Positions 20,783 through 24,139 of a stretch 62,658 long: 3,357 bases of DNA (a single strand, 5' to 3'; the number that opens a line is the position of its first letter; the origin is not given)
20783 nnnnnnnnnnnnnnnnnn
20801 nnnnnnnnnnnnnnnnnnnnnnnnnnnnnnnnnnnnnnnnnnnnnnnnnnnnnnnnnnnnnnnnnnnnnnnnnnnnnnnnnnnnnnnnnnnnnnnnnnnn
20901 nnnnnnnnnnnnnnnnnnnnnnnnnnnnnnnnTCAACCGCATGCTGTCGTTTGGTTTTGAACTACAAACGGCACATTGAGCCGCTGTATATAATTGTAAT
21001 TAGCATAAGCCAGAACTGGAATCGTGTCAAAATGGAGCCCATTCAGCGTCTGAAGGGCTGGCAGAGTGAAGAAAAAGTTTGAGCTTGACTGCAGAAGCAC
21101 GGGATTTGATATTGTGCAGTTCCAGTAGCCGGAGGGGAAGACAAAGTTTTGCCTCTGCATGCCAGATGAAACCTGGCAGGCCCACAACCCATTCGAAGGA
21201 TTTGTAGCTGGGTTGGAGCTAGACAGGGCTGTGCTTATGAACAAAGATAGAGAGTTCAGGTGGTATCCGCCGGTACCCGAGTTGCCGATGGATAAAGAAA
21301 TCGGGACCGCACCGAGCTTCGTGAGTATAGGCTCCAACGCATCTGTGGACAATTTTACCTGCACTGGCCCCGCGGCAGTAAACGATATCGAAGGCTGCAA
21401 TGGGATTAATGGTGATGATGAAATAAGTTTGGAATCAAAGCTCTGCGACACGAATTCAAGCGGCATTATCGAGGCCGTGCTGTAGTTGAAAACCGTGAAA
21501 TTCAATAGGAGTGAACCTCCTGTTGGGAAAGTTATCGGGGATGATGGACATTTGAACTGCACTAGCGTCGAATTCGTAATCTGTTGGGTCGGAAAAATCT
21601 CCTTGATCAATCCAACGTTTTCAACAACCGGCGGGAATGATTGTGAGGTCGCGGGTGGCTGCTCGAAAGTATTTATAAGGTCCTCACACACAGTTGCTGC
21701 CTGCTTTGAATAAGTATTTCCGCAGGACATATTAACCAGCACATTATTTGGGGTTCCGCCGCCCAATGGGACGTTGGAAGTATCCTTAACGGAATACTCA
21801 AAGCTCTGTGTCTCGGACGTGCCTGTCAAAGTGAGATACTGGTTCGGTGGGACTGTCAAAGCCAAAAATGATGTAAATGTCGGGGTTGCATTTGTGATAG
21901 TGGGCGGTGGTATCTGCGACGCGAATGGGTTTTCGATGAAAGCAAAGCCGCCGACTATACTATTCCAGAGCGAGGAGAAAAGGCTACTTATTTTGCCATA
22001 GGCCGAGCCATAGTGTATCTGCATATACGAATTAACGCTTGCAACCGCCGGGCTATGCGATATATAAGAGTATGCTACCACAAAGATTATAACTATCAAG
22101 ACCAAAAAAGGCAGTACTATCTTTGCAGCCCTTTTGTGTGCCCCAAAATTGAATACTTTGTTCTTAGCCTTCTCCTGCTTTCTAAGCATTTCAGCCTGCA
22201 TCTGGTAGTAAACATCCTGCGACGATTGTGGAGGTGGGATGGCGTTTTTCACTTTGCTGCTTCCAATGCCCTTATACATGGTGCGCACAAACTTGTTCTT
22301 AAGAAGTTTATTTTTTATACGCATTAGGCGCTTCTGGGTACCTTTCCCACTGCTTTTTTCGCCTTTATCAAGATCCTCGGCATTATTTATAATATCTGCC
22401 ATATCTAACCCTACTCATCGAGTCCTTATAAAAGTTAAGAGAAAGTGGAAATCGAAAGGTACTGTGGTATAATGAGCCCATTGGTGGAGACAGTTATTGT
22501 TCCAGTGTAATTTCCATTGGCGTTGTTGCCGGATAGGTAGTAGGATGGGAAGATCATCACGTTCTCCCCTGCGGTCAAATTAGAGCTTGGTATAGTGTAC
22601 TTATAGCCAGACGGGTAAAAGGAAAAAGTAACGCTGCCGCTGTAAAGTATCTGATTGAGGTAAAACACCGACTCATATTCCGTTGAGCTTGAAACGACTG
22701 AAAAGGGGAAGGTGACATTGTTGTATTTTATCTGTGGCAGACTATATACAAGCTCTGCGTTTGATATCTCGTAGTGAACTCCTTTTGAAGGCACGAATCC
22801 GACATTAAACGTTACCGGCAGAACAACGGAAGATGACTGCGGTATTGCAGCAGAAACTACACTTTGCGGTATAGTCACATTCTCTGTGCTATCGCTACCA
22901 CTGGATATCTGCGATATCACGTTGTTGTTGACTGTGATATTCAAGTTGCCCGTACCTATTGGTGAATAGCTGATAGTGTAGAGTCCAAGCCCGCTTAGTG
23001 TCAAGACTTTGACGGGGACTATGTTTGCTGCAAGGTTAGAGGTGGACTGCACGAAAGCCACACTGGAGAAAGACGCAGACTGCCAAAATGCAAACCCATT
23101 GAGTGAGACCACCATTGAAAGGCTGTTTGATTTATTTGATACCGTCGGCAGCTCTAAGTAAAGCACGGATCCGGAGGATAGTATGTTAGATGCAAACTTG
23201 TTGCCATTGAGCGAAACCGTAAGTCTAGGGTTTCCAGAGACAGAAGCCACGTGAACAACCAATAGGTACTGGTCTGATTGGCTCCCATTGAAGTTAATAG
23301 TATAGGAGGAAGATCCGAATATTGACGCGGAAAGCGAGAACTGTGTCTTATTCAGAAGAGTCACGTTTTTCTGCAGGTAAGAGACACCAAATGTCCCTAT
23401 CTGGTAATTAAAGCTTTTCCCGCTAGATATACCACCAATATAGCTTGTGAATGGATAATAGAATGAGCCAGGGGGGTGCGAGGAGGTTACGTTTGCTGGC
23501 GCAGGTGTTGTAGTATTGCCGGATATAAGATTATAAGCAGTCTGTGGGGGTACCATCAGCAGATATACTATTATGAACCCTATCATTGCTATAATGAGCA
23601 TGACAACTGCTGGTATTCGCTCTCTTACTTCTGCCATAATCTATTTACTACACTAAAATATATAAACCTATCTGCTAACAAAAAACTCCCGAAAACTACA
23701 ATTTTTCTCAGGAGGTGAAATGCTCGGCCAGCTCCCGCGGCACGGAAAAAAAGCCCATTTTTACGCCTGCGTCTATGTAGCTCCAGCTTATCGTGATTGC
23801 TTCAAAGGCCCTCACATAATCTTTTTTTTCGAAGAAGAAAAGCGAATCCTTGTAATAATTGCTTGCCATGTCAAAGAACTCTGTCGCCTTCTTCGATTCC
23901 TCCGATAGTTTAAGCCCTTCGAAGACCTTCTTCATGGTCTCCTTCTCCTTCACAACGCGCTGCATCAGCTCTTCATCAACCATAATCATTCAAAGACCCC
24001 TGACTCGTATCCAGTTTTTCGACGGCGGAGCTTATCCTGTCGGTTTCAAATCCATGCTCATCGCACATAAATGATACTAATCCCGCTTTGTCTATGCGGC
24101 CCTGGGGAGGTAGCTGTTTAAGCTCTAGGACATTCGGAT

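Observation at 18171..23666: Five-gene operon of anchored, sequon-rich surface proteins with a shared C-terminal Y-N-Y motif, next to an A24 prepilin peptidase but without an assembly ATPase or platform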

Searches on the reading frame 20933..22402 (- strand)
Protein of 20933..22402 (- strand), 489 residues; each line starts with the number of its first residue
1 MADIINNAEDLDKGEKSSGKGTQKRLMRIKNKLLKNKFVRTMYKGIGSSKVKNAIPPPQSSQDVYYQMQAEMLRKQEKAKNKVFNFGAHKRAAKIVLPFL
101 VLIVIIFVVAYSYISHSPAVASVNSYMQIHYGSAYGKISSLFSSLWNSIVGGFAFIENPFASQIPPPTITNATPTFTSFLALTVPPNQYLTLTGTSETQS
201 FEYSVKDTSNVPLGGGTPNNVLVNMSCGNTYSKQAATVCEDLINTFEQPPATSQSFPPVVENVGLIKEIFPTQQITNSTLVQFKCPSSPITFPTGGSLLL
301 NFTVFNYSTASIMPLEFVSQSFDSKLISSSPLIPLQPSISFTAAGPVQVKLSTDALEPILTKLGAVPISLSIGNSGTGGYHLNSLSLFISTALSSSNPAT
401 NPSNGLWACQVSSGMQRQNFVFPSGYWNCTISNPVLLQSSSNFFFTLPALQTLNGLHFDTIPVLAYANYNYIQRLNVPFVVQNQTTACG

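Call 3: search_protein_families(library=pfam, proteins=[window:20933-22402:-], max_evalue=1)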
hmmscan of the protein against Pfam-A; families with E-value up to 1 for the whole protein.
window:20933-22402:- (489 aa): 1 family
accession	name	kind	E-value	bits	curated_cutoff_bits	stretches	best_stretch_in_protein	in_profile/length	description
PF15012.11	DUF4519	-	0.0036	17.9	27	1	76-118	14-55/56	Domain of unknown function (DUF4519)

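Call 4: search_protein_families(library=ncbifam, proteins=[window:20933-22402:-], max_evalue=1)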
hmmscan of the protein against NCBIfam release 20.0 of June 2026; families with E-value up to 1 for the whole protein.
window:20933-22402:- (489 aa): 0 families

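Call 35: search_solved_structures(query=window:20933-22402:-, max_evalue=1)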
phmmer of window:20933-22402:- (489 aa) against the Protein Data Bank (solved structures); distinct sequences matched with E-value up to 1: 0.

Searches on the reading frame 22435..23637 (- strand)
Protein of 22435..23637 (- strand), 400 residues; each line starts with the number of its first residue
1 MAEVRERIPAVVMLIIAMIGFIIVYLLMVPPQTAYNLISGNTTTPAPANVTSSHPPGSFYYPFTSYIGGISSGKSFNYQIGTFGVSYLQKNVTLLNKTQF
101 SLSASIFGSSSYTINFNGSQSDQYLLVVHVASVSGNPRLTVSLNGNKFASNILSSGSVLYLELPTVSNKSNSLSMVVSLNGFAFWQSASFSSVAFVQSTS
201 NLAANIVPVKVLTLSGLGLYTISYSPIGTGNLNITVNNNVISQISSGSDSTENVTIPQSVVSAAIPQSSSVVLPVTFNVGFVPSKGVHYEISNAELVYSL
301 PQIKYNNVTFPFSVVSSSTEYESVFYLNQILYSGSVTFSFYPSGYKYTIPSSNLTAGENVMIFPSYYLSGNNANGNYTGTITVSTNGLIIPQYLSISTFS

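Call 3: search_protein_families(library=pfam, proteins=[window:22435-23637:-], max_evalue=1)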
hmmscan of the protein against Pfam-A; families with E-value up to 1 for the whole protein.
window:22435-23637:- (400 aa): 1 family
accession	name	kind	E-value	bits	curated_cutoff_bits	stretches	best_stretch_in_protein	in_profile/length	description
PF14683.12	CBM-like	-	0.00017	21.9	27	1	94-151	52-97/160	Polysaccharide lyase family 4, domain III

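Call 4: search_protein_families(library=ncbifam, proteins=[window:22435-23637:-], max_evalue=1)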
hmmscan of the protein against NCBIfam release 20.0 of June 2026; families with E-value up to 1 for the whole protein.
window:22435-23637:- (400 aa): 0 families

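Call 6: list_cluster_members(proteins=[window:22435-23637:-, window:20933-22402:-, window:20016-20942:-, window:19048-19980:-, window:18171-19046:-, window:16604-17443:-, window:17444-18178:+, window:15346-16431:-])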
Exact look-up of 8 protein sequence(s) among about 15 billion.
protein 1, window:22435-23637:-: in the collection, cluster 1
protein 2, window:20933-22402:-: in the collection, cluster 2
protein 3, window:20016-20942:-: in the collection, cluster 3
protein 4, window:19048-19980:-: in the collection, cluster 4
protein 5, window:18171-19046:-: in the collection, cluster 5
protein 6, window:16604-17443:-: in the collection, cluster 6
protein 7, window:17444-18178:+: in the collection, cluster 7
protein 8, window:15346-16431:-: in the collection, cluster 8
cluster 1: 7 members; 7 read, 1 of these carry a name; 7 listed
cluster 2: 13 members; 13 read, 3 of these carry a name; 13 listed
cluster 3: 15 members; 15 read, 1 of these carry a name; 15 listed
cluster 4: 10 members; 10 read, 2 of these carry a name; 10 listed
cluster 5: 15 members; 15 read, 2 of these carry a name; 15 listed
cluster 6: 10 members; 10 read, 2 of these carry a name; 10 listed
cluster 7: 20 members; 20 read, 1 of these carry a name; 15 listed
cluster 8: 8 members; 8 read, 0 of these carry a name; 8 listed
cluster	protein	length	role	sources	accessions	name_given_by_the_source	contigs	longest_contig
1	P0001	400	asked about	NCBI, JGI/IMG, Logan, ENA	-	-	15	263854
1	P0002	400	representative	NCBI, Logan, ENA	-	-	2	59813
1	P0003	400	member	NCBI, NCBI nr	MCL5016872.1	MAG: hypothetical protein M1441_01890 [Candidatus Parvarchaeota archaeon] | hypothetical protein [Candidatus Parvarchaeota archaeon]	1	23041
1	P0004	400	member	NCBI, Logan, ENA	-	-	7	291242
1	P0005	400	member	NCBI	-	-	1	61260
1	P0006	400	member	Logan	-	-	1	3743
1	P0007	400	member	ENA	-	-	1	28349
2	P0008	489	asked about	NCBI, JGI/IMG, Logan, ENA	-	-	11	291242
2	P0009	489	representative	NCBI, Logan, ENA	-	-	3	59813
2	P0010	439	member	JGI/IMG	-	hypothetical protein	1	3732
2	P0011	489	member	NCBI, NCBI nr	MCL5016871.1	MAG: hypothetical protein M1441_01885 [Candidatus Parvarchaeota archaeon] | hypothetical protein [Candidatus Parvarchaeota archaeon]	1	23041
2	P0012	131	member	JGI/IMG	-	hypothetical protein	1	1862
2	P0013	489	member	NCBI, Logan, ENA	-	-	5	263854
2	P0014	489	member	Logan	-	-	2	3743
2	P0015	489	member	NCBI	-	-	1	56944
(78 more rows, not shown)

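Call 34: search_solved_structures(query=window:22435-23637:-, max_evalue=1)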
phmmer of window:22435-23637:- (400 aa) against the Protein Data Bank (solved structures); distinct sequences matched with E-value up to 1: 0.

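Call 38: find_homologous_proteins(query=window:22435-23637:-, max_evalue=0.001)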
Query window:22435-23637:- (400 aa): 36 proteins with E <= 0.001 among 8000 candidates.
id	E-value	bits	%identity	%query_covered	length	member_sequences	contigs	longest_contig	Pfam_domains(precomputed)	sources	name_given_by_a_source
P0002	1.2e-239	813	99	100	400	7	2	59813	-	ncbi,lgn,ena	-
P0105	2.9e-166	571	68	99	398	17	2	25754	-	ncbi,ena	-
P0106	9.9e-103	362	49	100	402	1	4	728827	-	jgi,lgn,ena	jgi:hypothetical protein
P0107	4.5e-102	360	47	99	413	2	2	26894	-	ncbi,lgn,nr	ncbi:hypothetical protein M1293_03640 [Candidatus Parvarchaeota archaeon]|nr:hypothetical protein [C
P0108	6.8e-101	356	46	100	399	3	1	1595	-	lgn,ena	-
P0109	8.1e-101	356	47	99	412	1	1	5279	-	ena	-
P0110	4.4e-98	347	47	99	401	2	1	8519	-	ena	-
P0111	1.1e-95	339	47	98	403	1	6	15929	-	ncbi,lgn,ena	-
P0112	6.0e-94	333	46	99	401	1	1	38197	-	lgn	-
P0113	1.7e-93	332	48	99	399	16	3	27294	-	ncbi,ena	-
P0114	1.2e-92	329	46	100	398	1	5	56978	-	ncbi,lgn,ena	-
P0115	2.1e-92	328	45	99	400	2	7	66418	-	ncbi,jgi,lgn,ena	jgi:hypothetical protein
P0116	3.1e-90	321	45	99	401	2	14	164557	-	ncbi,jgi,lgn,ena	jgi:hypothetical protein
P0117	4.6e-90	321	46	98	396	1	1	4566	-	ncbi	-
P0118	7.5e-90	320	47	100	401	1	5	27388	-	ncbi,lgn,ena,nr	ncbi:hypothetical protein M1494_00240 [Candidatus Parvarchaeota archaeon]|nr:hypothetical protein [C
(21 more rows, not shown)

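Call 48: predict_structure(alignment_id=A2)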
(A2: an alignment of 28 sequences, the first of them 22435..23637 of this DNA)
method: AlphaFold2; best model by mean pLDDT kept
length: 400 residues; sequences in the alignment: 28
mean_pLDDT: 82.9   pTM: 0.52
mean pLDDT of the five models: 82.9, 82.5, 81.9, 81.2, 81.0
residues with pLDDT >= 90: 130; 70-90: 223; 50-70: 21; < 50: 26
segments of 3 or more residues with pLDDT < 50: 1-4, 32-51
pLDDT, mean of each block of 10 residues (from residue 1): 57 89 79 39 38 63 87 89 78 78 84 86 84 89 90 84 84 90 85 81 83 83 91 92 90 91 77 84 84 92 89 87 91 93 93 91 87 84 93 88
secondary structure, 60 per line:
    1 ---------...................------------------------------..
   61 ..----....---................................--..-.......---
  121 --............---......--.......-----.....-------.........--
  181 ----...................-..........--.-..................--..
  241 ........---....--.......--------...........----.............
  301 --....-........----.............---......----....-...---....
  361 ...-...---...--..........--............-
elements in order: H10-28 E59-62 E67-70 E74-105 E111-117 E123-134 E138-143 E146-152 E158-162 E170-178 E185-203 E205-214 E219-236 E239-248 E252-255 H258-264 E273-283 E288-300 E303-306 E308-315 E320-332 E336-341 E346-349 E357-363 E371-373 E376-385 E388-399

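Call 52: fold_search(model_id=the predicted structure, library=pdb)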
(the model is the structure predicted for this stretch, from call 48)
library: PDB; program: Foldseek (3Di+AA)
matches with E <= 10: 1270; with E <= 0.001: 17
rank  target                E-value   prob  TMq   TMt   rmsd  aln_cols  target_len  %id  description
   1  8w7n                  7.7e-07  1.00  0.17  0.08  23.8       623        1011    8  Crystal structure of the in-cell Cry1Aa purified from Bacillus thuringiensis (released 2024-03-06)
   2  9qxq                  2.1e-05  0.99  0.17  0.07  21.6       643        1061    7  native structure of full-length pesticidal protein Cry1Ca18 at pH9, from crystals formed in vivo (released 2026-02-11)
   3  4w8j                  2.7e-05  0.99  0.18  0.08  20.4       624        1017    9  Structure of the full-length insecticidal protein Cry1Ac reveals intriguing details of toxin packaging into in vivo form (released 2014-09-17)
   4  9h99                  3.6e-05  0.99  0.17  0.07  20.6       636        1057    6  Native structure of the full-length pesticidal protein Cry1Ca18 at pH7, from crystals formed in vivo (released 2025-11-12)
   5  9fmt_B                3.1e-04  1.00  0.20  0.13  16.8       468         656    8  Cryo-EM structure of the BcsB hexameric crown from the E. coli cellulose secretion macrocomplex (released 2024-10-16)
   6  9fmt_F                3.4e-04  0.99  0.21  0.13  34.7       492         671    8  Cryo-EM structure of the BcsB hexameric crown from the E. coli cellulose secretion macrocomplex (released 2024-10-16)
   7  8h3u_A                3.7e-04  0.90  0.15  0.11  22.3       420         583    8  Inhibitor-bound EP, polyA model (released 2022-11-23)
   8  9h9a                  3.9e-04  0.95  0.17  0.07  21.5       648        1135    8  native structure of the full-length pesticidal protein Cry8Ba2, from crystals formed in vivo (form 1) (released 2025-12-03)
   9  6a48                  4.1e-04  0.90  0.15  0.10  28.9       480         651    9  Crystal structure of reelin N-terminal region (released 2019-06-19)
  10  6o2n_A                4.1e-04  0.47  0.15  0.10  34.3       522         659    9  CDTb Double Heptamer Short Form Modeled from Cryo-EM Map Reconstructed using C7 Symmetry (released 2019-10-30)
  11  9jsg                  5.6e-04  0.66  0.17  0.13  31.6       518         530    8  Clostridium perfringens iota toxin pore Ib in pore state (released 2025-05-14)
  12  9b8i                  5.8e-04  1.00  0.21  0.12  18.1       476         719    8  Cryo-EM structure of the E. coli cellulose synthase BcsB-BcsC fusion protein (released 2025-02-19)
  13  6yg8_D                5.8e-04  0.99  0.22  0.14  33.9       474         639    8  Cryo-EM structure of a BcsB pentamer in the context of an assembled Bcs macrocomplex (released 2021-02-24)
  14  6eon                  6.5e-04  0.57  0.13  0.08  31.0       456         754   11  Galactanase BT0290 (released 2017-11-29)
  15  6wbx                  6.8e-04  0.95  0.18  0.06  28.2       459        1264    8  Single-Particle Cryo-EM Structure of Arabinofuranosyltransferase AftD from Mycobacteria, Mutant R1389S Class 1 (released 2020-05-13)
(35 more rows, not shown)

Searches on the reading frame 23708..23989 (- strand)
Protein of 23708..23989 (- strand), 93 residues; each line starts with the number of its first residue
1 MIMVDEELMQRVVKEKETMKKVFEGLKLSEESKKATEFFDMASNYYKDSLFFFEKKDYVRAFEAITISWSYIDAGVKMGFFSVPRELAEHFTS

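Call 3: search_protein_families(library=pfam, proteins=[window:23708-23989:-], max_evalue=1)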
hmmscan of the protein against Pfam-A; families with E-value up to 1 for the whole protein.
window:23708-23989:- (93 aa): 1 family
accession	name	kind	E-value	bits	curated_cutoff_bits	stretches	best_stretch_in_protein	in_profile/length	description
PF04010.18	DUF357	-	5e-12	46.1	29.4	1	29-81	21-73/73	Protein of unknown function (DUF357)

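Call 4: search_protein_families(library=ncbifam, proteins=[window:23708-23989:-], max_evalue=1)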
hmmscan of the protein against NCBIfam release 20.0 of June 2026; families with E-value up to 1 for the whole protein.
window:23708-23989:- (93 aa): 0 families
